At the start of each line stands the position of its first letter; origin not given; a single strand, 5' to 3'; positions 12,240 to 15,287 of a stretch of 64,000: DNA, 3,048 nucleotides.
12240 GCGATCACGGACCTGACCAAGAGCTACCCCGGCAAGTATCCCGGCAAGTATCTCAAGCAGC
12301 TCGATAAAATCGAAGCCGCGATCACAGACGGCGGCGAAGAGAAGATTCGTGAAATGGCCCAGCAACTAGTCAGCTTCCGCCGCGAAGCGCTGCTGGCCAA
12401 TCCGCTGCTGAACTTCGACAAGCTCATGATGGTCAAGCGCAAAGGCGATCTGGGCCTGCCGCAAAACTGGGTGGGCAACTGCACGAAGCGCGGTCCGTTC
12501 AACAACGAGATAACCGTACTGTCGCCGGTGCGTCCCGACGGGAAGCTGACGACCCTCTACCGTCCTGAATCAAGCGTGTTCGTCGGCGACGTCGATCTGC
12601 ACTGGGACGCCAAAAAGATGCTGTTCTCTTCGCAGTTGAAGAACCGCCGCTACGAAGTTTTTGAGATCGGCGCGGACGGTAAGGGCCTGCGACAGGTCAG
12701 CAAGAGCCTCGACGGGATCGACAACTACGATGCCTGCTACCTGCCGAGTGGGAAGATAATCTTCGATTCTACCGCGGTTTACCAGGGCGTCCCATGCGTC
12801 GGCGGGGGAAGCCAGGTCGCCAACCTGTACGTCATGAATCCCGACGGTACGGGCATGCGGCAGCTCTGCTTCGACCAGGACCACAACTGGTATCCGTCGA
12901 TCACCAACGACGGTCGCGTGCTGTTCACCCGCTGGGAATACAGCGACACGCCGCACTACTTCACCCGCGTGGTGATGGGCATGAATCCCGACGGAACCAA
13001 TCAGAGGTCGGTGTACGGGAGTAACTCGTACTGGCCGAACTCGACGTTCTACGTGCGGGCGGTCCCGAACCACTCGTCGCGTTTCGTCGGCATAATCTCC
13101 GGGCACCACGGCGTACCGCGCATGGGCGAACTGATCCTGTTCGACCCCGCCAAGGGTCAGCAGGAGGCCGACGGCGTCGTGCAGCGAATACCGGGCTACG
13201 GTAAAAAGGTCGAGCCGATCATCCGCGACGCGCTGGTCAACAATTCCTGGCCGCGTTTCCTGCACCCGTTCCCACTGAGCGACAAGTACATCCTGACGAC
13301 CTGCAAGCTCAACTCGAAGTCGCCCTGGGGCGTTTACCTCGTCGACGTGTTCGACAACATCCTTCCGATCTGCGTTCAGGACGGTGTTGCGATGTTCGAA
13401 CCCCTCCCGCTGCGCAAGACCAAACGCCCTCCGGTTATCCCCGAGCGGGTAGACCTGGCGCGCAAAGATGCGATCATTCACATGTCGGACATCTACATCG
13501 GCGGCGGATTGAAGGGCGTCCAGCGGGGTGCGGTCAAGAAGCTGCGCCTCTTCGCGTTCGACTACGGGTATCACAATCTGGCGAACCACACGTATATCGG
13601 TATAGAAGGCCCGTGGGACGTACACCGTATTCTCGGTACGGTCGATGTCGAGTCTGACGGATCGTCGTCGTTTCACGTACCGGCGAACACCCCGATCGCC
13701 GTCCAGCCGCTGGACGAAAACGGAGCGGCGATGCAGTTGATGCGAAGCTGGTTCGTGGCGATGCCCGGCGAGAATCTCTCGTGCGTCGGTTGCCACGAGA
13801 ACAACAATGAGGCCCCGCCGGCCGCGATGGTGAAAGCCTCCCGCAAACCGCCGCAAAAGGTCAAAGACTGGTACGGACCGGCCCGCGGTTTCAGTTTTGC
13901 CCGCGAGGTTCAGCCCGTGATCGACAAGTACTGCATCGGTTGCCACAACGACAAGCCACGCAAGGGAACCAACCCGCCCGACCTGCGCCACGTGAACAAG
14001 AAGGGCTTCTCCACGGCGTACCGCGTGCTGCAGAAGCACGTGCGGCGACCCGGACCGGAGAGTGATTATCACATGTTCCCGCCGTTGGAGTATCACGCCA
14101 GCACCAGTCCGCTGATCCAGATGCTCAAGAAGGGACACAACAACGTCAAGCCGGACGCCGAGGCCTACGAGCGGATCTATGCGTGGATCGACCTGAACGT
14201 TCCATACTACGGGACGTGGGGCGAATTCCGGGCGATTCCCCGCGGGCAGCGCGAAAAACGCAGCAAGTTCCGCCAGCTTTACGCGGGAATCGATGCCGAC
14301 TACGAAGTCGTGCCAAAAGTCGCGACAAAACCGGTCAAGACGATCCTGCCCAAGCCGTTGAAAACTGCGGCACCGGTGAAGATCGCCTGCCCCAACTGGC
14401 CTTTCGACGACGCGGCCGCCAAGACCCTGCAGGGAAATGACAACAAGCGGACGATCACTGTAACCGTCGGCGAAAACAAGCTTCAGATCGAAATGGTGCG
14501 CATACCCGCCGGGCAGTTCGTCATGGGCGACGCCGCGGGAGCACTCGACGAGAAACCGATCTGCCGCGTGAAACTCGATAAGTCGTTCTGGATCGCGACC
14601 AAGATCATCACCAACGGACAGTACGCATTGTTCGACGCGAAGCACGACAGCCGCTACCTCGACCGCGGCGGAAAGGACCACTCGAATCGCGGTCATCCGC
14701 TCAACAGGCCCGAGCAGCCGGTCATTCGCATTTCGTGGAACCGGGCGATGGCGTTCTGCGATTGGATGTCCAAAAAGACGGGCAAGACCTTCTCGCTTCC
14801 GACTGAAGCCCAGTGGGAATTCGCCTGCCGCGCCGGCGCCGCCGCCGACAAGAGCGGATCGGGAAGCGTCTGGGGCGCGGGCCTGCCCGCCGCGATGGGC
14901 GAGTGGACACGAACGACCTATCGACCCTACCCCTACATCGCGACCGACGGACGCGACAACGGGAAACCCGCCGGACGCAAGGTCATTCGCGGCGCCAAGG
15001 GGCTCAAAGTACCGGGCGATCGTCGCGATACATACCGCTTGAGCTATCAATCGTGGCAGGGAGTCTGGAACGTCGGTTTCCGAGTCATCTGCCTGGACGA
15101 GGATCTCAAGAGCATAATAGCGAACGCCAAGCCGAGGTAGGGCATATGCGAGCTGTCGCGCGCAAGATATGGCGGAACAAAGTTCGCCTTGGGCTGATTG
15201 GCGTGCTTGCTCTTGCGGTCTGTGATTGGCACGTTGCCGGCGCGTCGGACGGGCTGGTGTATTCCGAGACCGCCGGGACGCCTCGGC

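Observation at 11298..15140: Diheme HzsA-like beta-propeller protein fused to an FGE/SUMF1 domain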

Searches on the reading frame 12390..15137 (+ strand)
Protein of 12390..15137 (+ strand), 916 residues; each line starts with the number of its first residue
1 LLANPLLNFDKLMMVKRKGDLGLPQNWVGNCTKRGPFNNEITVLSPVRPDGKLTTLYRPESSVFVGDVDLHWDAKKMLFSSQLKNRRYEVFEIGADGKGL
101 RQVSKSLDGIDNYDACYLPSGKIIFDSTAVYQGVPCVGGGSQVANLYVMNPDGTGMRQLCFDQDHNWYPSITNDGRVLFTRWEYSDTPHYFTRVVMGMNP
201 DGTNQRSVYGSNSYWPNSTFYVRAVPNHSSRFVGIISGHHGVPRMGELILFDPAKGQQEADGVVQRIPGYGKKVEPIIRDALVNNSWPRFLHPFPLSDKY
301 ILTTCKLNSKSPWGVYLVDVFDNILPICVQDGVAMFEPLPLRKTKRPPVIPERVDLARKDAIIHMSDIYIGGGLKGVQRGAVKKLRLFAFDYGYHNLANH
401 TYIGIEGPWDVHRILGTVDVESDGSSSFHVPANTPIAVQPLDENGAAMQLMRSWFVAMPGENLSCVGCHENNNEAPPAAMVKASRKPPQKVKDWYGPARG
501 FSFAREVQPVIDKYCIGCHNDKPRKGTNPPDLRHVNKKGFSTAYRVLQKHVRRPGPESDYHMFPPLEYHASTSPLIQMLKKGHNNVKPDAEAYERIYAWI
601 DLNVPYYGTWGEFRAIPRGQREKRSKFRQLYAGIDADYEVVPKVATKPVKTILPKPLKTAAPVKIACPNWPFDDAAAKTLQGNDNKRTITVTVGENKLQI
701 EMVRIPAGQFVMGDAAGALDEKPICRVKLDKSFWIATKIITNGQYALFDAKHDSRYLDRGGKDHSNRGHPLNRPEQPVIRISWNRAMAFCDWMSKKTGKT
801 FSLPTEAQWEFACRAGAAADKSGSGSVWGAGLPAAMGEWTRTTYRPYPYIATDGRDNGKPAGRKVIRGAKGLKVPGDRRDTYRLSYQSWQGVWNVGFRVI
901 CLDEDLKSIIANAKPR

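Call 35: predict_structure(alignment_id=A1)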
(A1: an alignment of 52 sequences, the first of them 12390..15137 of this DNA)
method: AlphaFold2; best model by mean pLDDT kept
length: 916 residues; sequences in the alignment: 52
mean_pLDDT: 81.8   pTM: 0.82
mean pLDDT of the five models: 81.8, 81.2, 80.8, 79.5, 78.8
residues with pLDDT >= 90: 361; 70-90: 375; 50-70: 133; < 50: 47
segments of 3 or more residues with pLDDT < 50: 1-4, 24-27, 185-190, 212-216, 240-243, 401-408, 555-562, 762-765
pLDDT, mean of each block of 10 residues (from residue 1): 61 91 52 81 92 94 91 96 91 96 93 94 94 64 89 94 79 92 49 78 83 55 86 74 66 76 69 55 72 90 91 91 89 93 95 93 88 78 90 74 49 91 93 88 83 78 70 59 92 93 91 88 77 81 86 51 62 83 81 91 79 88 93 91 82 77 74 84 91 87 92 78 87 93 93 75 57 90 94 93 94 75 70 78 92 91 83 55 83 89 85 56
secondary structure, 60 per line:
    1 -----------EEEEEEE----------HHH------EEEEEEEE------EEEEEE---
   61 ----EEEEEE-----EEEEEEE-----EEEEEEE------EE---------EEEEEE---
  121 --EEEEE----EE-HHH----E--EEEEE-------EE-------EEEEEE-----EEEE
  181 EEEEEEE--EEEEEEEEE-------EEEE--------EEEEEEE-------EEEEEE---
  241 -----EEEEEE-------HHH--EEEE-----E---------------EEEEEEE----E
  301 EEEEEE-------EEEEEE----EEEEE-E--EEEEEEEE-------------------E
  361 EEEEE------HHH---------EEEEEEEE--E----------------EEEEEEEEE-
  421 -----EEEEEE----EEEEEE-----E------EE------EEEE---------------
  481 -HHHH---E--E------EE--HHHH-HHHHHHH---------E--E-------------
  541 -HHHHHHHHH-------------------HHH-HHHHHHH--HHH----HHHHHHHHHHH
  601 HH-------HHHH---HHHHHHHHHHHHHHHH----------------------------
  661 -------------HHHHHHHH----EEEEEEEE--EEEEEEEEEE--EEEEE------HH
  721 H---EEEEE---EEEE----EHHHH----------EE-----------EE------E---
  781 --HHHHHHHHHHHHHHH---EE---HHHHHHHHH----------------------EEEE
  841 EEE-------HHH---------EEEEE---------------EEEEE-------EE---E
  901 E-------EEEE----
elements in order (helices of 4 or more, strands of 3 or more residues): E12-18 E38-45 E52-57 E65-70 E76-82 E88-94 E112-117 E123-127 E145-149 E166-171 E177-187 E190-198 E206-209 E218-224 E232-237 E246-251 E264-267 E289-295 E300-306 E314-319 E324-328 E333-340 E360-365 E384-391 E411-419 E426-431 E436-441 E462-465 H482-485 H503-506 H508-514 H542-550 H574-580 H590-602 H610-613 H617-632 H674-681 E686-693 E696-705 E708-712 E725-729 E733-736 H742-745 H783-797 H806-814 E837-843 E863-867 E883-887 E909-912

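Call 37: fold_search(model_id=the predicted structure, library=pdb)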
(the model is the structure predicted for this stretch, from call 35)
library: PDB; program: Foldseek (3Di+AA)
matches with E <= 10: 821; with E <= 0.001: 348
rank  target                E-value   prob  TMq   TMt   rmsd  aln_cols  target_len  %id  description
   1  5c2v_A                1.8e-27  1.00  0.52  0.61   5.4       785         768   16  Kuenenia stuttgartiensis Hydrazine Synthase (released 2015-10-14)
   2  5c2v_D                5.6e-27  1.00  0.51  0.60   6.0       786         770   17  Kuenenia stuttgartiensis Hydrazine Synthase (released 2015-10-14)
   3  6pnv                  7.3e-12  1.00  0.24  0.49   5.9       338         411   15  1.42 Angstrom Resolution Crystal Structure of Translocation Protein TolB from Salmonella enterica (released 2019-07-17)
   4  3iax_A                8.6e-12  1.00  0.25  0.55   4.4       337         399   16  The crystal structure of the TolB box of Colicin A in complex with TolB reveals important differences in the recruitme (released 2009-10-13)
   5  1crz                  9.6e-12  1.00  0.24  0.52   5.3       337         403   15  CRYSTAL STRUCTURE OF THE E. COLI TOLB PROTEIN (released 2000-08-16)
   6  4jml_A                1.8e-11  1.00  0.25  0.56   4.6       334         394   16  Crystal structure of the TolB(P201C)-ColicinE9 TBE peptide(A33C) complex. (released 2013-07-17)
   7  2w8b_B                1.9e-11  1.00  0.25  0.53   5.0       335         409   16  Crystal structure of processed TolB in complex with Pal (released 2009-02-17)
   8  2w8b_A                1.9e-11  1.00  0.25  0.52   5.0       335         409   16  Crystal structure of processed TolB in complex with Pal (released 2009-02-17)
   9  2ivz_A                2.1e-11  1.00  0.25  0.55   4.7       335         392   16  Structure of TolB in complex with a peptide of the colicin E9 T- domain (released 2006-08-16)
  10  2hqs_B                2.2e-11  1.00  0.25  0.52   5.1       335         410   15  Crystal structure of TolB/Pal complex (released 2007-04-03)
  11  4r40_C                2.9e-11  1.00  0.25  0.53   4.7       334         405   15  Crystal Structure of TolB/Pal complex from Yersinia pestis. (released 2014-09-03)
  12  2hqs_A                3.6e-11  1.00  0.25  0.52   5.3       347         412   15  Crystal structure of TolB/Pal complex (released 2007-04-03)
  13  4pwz_A                4.2e-11  1.00  0.25  0.53   4.7       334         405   14  Crystal structure of TolB protein from Yersinia pestis CO92 (released 2014-04-02)
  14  4pwz_B                7.6e-11  1.00  0.25  0.54   4.4       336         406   14  Crystal structure of TolB protein from Yersinia pestis CO92 (released 2014-04-02)
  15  2ivz_C                8.9e-11  1.00  0.25  0.55   5.0       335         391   16  Structure of TolB in complex with a peptide of the colicin E9 T- domain (released 2006-08-16)
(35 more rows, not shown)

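Call 38: search_solved_structures(query=A1, max_evalue=0.001, show_alignments=4)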
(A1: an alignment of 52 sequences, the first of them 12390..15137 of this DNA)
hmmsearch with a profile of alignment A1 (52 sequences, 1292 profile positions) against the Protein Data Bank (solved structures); distinct sequences matched with E-value up to 0.001: 29.
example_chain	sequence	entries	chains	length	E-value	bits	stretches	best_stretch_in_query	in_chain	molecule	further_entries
5hha_A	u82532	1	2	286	8.1e-23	83.2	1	1078-1276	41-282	PvdO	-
9mzu_A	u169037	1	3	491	3.6e-20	74.4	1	1151-1278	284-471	PorK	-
9ots_A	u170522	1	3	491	3.6e-20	74.4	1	1151-1278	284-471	Por secretion system protein porK/gldK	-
9p6h_B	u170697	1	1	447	4.1e-20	74.2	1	1151-1278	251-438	Lipoprotein, putative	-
9myj_B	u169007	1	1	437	6.5e-20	73.6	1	1151-1278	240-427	Lipoprotein, putative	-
7spq_A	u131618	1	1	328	1.3e-19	72.6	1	1110-1276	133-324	Serine/threonine kinase ToxD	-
6muj_A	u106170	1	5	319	2.3e-18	68.5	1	1142-1278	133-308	Formylglycine-generating enzyme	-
2q17_A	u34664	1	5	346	3.1e-18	68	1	1142-1278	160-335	formylglycine generating enzyme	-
31dc_A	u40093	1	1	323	3.3e-18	67.9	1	1146-1251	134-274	Formylglycine-generating enzyme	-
1y1e_X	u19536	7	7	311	4.4e-18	67.5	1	1146-1249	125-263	C-alpha-formyglycine-generating enzyme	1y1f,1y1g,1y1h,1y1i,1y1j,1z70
5ssy_A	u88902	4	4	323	4.7e-18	67.4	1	1146-1249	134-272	Formylglycine-generating enzyme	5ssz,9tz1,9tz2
2aft_X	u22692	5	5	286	8.2e-18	66.6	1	1146-1251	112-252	Sulfatase modifying factor 1 | Sulfatase-modifying factor 1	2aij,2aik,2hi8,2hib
2afy_X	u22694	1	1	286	8.7e-18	66.5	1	1146-1249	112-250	Sulfatase modifying factor 1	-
8aru_A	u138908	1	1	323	8.9e-18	66.5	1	1146-1249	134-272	Formylglycine-generating enzyme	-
2aii_X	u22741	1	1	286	1.1e-17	66.1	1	1146-1248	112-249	Sulfatase modifying factor 1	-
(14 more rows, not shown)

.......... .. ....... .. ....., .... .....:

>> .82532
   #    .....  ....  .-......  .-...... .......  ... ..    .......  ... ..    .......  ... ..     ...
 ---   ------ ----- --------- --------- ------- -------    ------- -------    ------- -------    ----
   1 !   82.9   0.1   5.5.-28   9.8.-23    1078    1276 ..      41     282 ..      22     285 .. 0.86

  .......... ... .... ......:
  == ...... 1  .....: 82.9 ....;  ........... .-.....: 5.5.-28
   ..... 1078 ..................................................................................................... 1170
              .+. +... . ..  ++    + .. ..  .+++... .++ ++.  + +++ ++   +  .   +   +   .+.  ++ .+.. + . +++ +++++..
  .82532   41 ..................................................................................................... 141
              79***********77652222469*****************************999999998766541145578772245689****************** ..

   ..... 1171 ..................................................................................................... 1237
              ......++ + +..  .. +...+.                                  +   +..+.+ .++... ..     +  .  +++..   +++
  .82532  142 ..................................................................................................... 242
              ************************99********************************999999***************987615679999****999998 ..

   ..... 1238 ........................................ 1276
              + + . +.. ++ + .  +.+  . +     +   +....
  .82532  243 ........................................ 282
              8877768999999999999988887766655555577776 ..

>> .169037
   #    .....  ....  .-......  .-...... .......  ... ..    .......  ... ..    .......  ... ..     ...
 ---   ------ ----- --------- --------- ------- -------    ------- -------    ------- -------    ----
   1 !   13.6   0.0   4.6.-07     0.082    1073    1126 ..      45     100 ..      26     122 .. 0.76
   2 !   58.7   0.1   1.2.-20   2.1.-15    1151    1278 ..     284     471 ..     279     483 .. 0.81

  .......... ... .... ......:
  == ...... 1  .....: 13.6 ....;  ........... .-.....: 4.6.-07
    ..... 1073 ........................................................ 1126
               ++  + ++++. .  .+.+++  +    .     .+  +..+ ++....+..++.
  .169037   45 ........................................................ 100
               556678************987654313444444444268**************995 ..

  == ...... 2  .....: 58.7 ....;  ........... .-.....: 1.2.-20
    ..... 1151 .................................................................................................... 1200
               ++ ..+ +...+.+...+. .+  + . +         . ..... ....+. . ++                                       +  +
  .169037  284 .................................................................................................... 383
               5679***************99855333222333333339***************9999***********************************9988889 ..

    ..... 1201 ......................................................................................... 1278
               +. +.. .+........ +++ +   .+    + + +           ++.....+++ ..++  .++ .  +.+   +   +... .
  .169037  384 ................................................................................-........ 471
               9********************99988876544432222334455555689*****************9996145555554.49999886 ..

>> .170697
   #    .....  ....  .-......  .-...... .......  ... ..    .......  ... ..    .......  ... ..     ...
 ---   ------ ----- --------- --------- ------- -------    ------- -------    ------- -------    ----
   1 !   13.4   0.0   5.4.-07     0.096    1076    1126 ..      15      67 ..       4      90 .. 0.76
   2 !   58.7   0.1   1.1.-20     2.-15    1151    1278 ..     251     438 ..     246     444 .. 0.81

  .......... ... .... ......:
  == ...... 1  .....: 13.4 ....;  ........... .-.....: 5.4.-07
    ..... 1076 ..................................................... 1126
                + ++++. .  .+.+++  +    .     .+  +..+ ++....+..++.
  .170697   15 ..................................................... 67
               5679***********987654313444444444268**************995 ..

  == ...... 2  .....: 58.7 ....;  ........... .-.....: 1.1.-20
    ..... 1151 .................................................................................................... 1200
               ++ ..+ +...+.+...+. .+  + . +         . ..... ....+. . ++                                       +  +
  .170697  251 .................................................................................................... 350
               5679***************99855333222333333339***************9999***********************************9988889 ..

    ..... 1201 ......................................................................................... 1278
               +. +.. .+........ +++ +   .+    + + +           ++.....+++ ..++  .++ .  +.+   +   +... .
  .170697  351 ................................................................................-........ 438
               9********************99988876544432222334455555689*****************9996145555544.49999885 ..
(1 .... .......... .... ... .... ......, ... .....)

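Call 70: find_related_loci(query=A1, collection=genome_contigs, flank=6000)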
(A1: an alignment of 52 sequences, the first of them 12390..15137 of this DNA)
Query A1 (916 aa) in genome_contigs; peptide patterns used: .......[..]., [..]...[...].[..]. (x = any residue, [..] = any of these).
596 stretches matched a pattern (row limit reached: there are more); 494 encode a relative of the query (tblastn E <= 1e-3); the best 80 are kept; 80 distinct loci.
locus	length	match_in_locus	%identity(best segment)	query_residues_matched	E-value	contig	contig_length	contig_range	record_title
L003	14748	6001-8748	90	1-916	0e+0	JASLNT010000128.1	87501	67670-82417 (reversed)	MAG: Phycisphaerae bacterium isolate Arabian11_MAG_18 c_000002479552, whole genome shotgun sequence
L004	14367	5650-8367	86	1-915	0e+0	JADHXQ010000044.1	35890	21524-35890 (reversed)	MAG: Phycisphaerae bacterium isolate BS750m-G57 BS-750m-C1224, whole genome shotgun sequence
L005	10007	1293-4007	74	1-907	0e+0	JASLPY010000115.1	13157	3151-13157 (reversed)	MAG: Kiritimatiellia bacterium isolate Arabian11_MAG_70 NODE_115_length_13157_cov_7.880505, whole genome shotgun sequenc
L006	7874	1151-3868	72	1-905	0e+0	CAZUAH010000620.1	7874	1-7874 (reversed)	MAG TPA_asm: uncultured Pirellulaceae bacterium isolate SRP077602_co5_269 genome assembly, contig: NODE_37036_length_787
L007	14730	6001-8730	73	1-913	0e+0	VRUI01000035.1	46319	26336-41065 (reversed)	MAG: Planctomycetota bacterium isolate MohnsGC08_bin187 NODE_35_length_46319_cov_39.461918, whole genome shotgun sequenc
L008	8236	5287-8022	72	1-916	0e+0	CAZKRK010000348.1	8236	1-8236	MAG TPA_asm: uncultured Victivallales bacterium isolate binchicken_co97_363 genome assembly, contig: NODE_32623_length_8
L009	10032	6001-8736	68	1-910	0e+0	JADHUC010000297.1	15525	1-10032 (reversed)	MAG: Pirellulaceae bacterium isolate BS150m-G36 BS-150m-C3355, whole genome shotgun sequence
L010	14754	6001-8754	68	1-914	0e+0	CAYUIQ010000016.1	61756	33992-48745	MAG TPA_asm: uncultured Planctomycetaceae bacterium isolate SRP167671_co1_171 genome assembly, contig: NODE_504_length_6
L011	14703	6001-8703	68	1-904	0e+0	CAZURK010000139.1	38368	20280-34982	MAG TPA_asm: uncultured Pirellulaceae bacterium isolate SRP077602_co10_409 genome assembly, contig: NODE_3245_length_383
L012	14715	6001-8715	72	1-907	0e+0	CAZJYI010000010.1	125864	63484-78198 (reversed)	MAG TPA_asm: uncultured Victivallales bacterium isolate binchicken_co97_160 genome assembly, contig: NODE_343_length_125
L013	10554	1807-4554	67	1-912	0e+0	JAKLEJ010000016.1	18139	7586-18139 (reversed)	MAG: Verrucomicrobia bacterium isolate RA.bin130 RA.bin130_16, whole genome shotgun sequence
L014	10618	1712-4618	54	1-913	0e+0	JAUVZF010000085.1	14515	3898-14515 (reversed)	MAG: Planctomycetota bacterium isolate CSMAG_1261 CSMAG_1261_k141_444622_length_14515_cov_13.9693, whole genome shotgun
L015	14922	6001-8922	54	1-915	0e+0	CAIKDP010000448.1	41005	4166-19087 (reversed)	MAG: Akkermansiaceae bacterium isolate LJ-7-9m_bin-1240 genome assembly, contig: bin-1240:448/469, whole genome shotgun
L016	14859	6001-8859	53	1-900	0e+0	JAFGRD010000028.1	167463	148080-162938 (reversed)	MAG: Pirellulales bacterium isolate Zod_Metabat.813 k87_1965596, whole genome shotgun sequence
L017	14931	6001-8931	53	1-909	0e+0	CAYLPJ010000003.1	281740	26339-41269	MAG TPA_asm: uncultured Planctomycetaceae bacterium isolate SRP141376_co2_254 genome assembly, contig: NODE_35_length_28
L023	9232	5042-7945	53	1-901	0e+0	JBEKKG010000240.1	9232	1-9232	MAG: Planctomycetota bacterium isolate SPRUCE 341 SPRUCE_341_240, whole genome shotgun sequence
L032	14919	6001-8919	52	1-915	0e+0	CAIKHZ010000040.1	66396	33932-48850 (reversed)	MAG: Akkermansiaceae bacterium isolate Umea1p3_bin-495 genome assembly, contig: bin-495:040/370, whole genome shotgun se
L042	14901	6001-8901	57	1-900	0e+0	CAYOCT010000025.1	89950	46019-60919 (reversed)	MAG TPA_asm: uncultured Nitrospiraceae bacterium isolate binchicken_co16_39 genome assembly, contig: NODE_431_length_899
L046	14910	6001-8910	50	1-902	0e+0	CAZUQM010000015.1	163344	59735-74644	MAG TPA_asm: uncultured Planctomycetales bacterium isolate SRP141376_co2_77 genome assembly, contig: NODE_191_length_163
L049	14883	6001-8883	51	1-906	0e+0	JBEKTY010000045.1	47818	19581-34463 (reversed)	MAG: Thermoguttaceae bacterium isolate SPRUCE 569 SPRUCE_569_45, whole genome shotgun sequence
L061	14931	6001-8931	55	1-909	0e+0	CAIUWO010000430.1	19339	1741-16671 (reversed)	MAG: Candidatus Hydrogenedentes bacterium isolate Loclat_bin-18389 genome assembly, contig: bin-18389:0430/1056, whole g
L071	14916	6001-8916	54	1-900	0e+0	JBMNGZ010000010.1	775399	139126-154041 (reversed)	MAG: Candidatus Hydrogenedentales bacterium isolate SBF912LR0HQ0180 contig_61479, whole genome shotgun sequence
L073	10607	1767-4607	51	1-901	0e+0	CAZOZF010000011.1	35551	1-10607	MAG TPA_asm: uncultured Verrucomicrobiota bacterium isolate SRP272421_co1_241 genome assembly, contig: NODE_2417_length_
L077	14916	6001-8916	53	1-900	0e+0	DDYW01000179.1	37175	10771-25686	MAG TPA_asm: Candidatus Hydrogenedentes bacterium UBA2224 UBA2224_contig_51077, whole genome shotgun sequence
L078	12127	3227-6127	49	1-901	0e+0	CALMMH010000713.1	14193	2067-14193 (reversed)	MAG TPA_asm: uncultured Phycisphaerales bacterium isolate SRR6284162_bin.47_CONCOCT_v1.1_MAG genome assembly, contig: ER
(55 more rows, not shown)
